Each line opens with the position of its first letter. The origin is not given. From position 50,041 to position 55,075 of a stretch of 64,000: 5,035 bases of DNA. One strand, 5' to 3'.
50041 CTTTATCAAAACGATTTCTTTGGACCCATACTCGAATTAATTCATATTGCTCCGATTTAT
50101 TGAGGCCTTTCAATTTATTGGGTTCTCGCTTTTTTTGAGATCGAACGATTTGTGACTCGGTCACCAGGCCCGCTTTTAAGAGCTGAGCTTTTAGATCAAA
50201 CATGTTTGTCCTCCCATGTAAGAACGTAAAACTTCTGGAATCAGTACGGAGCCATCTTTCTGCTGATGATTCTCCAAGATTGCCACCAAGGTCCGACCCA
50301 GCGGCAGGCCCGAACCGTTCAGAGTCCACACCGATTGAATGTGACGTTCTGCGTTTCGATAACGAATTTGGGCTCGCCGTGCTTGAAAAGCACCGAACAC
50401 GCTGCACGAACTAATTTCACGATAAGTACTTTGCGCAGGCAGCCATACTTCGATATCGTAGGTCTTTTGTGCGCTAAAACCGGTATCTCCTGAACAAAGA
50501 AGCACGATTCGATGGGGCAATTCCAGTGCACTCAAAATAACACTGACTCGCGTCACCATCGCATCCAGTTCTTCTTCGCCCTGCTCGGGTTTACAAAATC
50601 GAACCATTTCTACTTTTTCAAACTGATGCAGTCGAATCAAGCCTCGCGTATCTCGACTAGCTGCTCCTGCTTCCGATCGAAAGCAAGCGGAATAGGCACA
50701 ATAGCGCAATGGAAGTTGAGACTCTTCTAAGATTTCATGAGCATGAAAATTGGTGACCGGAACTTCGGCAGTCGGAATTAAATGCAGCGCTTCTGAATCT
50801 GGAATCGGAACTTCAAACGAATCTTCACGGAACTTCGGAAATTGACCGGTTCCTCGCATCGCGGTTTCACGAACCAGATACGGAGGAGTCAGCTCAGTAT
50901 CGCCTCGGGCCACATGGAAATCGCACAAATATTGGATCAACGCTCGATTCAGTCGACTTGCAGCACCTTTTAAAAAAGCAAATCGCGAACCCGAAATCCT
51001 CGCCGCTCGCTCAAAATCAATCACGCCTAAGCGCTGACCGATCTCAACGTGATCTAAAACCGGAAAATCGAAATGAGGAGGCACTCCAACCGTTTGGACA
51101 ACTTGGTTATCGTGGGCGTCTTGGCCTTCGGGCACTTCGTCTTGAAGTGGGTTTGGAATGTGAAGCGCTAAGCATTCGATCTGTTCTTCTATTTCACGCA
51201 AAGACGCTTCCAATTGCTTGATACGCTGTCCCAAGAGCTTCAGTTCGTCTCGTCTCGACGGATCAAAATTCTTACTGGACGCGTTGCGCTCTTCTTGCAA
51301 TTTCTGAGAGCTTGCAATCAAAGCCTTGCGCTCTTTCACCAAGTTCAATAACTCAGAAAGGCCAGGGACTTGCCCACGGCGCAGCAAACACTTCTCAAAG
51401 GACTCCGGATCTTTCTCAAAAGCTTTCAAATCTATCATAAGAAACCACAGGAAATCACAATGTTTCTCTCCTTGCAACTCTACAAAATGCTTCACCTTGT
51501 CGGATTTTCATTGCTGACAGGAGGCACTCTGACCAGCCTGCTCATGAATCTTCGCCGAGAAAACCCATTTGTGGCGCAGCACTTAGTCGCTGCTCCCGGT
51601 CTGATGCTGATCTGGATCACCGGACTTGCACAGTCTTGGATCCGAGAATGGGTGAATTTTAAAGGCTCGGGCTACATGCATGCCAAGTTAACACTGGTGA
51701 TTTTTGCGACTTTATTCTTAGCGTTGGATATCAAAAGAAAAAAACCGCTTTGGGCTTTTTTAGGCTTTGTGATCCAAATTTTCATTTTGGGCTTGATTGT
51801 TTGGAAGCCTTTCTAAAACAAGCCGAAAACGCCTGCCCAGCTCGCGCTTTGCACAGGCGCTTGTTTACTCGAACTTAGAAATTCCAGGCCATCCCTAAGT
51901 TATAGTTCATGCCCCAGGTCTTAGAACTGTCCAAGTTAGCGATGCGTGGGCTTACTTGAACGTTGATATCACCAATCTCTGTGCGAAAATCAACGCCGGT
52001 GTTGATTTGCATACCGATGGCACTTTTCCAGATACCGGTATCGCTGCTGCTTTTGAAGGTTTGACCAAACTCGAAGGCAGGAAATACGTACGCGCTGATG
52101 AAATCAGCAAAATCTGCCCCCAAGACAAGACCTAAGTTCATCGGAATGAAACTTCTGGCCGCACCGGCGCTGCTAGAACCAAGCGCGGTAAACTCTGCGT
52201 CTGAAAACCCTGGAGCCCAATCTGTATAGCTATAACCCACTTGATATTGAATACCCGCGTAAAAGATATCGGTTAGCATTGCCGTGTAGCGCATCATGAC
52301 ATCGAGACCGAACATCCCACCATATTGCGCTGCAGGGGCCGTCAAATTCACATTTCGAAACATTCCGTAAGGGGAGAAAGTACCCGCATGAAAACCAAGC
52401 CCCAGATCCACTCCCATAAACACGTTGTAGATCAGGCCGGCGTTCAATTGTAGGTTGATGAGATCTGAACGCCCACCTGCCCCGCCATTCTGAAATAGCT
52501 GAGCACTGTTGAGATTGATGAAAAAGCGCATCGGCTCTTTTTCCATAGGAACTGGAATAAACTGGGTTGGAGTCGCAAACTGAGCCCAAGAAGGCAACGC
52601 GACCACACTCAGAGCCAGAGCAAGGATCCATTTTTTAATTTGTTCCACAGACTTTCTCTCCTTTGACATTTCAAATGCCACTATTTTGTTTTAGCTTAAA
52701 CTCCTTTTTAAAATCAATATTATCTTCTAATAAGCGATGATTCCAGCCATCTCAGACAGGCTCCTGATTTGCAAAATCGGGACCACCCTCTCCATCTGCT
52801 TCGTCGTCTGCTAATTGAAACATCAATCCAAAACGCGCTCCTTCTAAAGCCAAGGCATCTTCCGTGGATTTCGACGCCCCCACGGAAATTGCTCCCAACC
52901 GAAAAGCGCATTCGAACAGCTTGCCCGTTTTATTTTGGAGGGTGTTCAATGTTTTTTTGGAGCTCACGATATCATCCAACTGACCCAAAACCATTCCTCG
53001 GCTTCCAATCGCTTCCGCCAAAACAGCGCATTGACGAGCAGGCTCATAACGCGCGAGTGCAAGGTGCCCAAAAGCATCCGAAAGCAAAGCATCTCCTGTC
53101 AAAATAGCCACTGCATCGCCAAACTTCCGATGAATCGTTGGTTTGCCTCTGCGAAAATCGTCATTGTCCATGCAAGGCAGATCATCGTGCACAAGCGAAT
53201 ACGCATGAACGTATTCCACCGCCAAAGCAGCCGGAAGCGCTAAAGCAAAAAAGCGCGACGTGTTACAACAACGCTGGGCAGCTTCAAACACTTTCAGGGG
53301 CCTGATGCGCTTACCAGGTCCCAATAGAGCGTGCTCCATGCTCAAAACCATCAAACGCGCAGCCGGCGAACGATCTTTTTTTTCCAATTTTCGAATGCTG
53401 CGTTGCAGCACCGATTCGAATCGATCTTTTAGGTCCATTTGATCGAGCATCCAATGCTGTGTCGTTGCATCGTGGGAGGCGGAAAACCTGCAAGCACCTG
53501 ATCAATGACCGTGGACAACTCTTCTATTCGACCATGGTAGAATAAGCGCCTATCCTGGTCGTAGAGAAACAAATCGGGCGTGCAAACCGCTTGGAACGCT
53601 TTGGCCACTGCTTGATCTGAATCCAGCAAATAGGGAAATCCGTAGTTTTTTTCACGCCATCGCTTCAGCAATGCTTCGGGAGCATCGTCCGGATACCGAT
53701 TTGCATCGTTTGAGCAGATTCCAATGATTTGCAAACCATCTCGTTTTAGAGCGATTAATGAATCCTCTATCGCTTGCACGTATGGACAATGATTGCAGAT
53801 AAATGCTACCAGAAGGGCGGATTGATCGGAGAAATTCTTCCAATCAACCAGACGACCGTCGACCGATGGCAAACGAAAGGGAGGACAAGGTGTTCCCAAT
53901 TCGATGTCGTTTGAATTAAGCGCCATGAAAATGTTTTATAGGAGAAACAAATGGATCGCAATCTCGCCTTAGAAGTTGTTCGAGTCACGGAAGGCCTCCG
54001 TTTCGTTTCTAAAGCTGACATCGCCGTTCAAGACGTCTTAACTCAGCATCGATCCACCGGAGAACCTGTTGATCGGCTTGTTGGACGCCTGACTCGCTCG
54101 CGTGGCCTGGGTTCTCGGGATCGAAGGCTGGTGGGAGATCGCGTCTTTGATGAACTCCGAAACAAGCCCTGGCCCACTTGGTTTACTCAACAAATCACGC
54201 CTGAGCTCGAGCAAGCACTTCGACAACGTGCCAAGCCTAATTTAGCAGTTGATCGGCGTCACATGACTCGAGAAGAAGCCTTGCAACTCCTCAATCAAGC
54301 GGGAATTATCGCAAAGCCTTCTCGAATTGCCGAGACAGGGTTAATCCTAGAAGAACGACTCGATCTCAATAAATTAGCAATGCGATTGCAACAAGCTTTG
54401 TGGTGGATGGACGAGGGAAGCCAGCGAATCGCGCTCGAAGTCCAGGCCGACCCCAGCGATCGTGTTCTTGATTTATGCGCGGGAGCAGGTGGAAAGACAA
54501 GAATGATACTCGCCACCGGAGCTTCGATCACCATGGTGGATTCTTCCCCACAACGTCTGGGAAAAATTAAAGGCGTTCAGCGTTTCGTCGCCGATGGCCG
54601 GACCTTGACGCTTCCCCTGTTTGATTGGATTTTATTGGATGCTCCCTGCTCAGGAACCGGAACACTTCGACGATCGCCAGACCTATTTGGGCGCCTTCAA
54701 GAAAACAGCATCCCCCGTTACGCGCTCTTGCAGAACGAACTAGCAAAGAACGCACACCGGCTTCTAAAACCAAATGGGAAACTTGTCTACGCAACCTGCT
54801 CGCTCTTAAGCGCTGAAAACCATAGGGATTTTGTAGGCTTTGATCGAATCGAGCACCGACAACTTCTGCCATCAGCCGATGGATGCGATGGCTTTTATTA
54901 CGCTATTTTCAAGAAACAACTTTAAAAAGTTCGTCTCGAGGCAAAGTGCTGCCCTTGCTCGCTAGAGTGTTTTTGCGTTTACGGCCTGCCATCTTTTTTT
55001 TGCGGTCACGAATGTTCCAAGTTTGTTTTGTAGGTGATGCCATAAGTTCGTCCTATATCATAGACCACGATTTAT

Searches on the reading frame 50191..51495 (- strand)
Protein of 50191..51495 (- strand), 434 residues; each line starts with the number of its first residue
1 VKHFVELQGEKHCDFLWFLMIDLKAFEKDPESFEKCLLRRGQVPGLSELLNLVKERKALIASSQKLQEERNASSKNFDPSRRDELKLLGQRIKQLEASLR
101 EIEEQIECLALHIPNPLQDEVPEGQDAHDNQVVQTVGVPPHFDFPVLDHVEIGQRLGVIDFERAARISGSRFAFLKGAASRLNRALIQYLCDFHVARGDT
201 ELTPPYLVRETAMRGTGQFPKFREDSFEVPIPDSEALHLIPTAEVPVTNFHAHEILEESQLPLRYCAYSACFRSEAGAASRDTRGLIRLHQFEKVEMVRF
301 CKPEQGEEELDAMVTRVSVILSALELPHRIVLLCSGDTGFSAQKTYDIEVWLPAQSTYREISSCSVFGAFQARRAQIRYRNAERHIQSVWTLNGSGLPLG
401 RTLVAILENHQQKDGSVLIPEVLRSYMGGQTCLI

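Call 41: search_protein_families(library=pfam, proteins=[window:50191-51495:-], max_evalue=0.001)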
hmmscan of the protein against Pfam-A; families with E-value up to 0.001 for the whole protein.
window:50191-51495:- (434 aa): 2 families
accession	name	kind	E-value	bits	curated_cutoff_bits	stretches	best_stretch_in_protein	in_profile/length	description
PF00587.30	tRNA-synt_2b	-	1.5e-37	129.8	29.3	1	231-410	5-179/179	tRNA synthetase class II core domain (G, H, P, S and T)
PF02403.27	Seryl_tRNA_N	-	7e-15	55.6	28.2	1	20-115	1-106/108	Seryl-tRNA synthetase N-terminal domain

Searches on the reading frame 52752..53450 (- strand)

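Call 44: search_protein_families(library=pfam, proteins=[window:52752-53450:-], max_evalue=0.001)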
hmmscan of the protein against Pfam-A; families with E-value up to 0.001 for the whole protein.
window:52752-53450:- (232 aa): 1 family
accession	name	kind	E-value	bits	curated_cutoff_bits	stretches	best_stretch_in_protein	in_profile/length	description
PF00348.22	polyprenyl_synt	-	2.2e-38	132.3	27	1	37-223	7-194/251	Polyprenyl synthetase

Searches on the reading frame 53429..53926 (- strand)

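Call 44: search_protein_families(library=pfam, proteins=[window:53429-53926:-], max_evalue=0.001)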
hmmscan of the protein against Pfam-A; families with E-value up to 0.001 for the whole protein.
window:53429-53926:- (165 aa): 2 families
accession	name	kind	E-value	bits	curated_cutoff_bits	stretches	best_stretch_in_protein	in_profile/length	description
PF00578.27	AhpC-TSA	-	5.8e-13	49.3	26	1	11-128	2-121/124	AhpC/TSA family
PF08534.16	Redoxin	-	1.3e-12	48.1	26.6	1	11-135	3-135/148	Redoxin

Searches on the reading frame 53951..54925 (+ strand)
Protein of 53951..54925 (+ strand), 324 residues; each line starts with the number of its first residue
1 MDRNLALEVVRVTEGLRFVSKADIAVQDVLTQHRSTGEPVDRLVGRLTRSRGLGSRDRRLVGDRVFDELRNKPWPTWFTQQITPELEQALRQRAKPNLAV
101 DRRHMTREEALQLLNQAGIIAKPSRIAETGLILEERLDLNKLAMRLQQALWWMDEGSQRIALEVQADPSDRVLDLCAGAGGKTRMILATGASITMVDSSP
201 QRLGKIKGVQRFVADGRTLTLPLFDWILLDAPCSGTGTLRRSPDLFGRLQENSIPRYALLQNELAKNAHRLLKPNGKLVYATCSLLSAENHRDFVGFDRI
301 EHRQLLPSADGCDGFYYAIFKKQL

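Call 45: search_protein_families(library=pfam, proteins=[window:53951-54925:+], max_evalue=0.01)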
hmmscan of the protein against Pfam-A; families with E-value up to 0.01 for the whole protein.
window:53951-54925:+ (324 aa): 6 families
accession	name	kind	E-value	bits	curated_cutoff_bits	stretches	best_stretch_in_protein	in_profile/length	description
PF01189.24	Methyltr_RsmB-F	-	2.5e-30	106.1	27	1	166-292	6-148/199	16S rRNA methyltransferase RsmB/F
PF22458.1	RsmF-B_ferredox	-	1.7e-08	34.9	27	1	83-138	17-72/74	Methyltr_RsmF/B-like, ferredoxin-like domain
PF13489.12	Methyltransf_23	-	4.8e-05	23.6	27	0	163-206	19-60/164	Methyltransferase domain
PF13649.12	Methyltransf_25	-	0.0015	19.6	27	0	172-207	1-38/97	Methyltransferase domain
PF08242.18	Methyltransf_12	-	0.0025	19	30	0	173-207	1-37/98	Methyltransferase domain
PF05175.20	MTS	-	0.008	16.3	23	0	153-201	16-66/170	Methyltransferase small domain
